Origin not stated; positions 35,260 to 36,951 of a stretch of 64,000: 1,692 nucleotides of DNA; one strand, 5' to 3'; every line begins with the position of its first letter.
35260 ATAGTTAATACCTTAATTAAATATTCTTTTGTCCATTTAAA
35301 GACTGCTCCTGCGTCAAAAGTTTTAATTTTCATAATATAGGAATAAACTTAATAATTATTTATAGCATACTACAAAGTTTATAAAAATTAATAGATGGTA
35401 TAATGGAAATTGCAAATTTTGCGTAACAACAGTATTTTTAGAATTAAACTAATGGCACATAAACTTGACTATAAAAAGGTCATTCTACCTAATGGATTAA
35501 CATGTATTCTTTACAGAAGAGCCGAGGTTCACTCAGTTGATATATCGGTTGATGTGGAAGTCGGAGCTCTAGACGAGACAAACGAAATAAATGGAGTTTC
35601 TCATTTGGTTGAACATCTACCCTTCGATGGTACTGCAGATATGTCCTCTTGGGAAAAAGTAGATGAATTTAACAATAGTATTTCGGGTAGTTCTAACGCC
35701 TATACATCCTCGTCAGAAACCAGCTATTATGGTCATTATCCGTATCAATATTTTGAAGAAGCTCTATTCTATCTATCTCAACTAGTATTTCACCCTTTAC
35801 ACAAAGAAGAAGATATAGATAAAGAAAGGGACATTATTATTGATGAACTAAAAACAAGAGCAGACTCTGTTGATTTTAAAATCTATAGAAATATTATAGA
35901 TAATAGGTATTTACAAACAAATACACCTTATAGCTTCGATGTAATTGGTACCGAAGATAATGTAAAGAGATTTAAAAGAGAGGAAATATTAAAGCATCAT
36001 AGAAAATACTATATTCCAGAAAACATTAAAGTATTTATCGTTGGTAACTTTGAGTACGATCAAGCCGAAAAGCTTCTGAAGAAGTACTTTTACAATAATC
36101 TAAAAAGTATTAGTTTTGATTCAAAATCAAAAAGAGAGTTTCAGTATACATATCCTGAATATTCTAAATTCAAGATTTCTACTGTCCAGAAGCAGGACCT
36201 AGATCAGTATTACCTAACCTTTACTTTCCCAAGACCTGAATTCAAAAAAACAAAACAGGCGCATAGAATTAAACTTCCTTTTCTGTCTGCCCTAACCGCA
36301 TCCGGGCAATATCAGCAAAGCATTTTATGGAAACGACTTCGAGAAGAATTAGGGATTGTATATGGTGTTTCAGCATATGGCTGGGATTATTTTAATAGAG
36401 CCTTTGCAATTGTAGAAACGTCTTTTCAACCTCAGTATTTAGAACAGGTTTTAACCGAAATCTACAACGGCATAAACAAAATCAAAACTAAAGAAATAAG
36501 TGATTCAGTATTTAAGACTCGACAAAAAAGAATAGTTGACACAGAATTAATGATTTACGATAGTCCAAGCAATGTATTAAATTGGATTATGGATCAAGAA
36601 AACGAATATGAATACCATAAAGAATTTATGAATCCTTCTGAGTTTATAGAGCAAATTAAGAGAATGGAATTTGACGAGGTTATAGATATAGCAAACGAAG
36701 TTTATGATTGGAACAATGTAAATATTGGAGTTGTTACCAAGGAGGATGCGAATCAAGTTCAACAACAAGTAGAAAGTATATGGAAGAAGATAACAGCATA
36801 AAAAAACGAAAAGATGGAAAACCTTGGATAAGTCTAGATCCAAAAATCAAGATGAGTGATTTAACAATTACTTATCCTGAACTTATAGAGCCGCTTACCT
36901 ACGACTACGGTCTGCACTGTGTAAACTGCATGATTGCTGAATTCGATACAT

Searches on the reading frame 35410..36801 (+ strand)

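Call 67: search_protein_families(library=pfam, proteins=[window:35410-36801:+], max_evalue=0.00001)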
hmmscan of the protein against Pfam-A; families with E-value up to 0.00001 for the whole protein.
window:35410-36801:+ (463 aa): 2 families
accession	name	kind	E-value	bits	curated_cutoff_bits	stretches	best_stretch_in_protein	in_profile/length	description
PF05193.26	Peptidase_M16_C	-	1.4e-23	84.1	23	1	188-370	2-176/181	Peptidase M16 inactive domain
PF00675.25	Peptidase_M16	-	5.7e-23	81.9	22.3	1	39-149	9-118/149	Insulinase (Peptidase family M16)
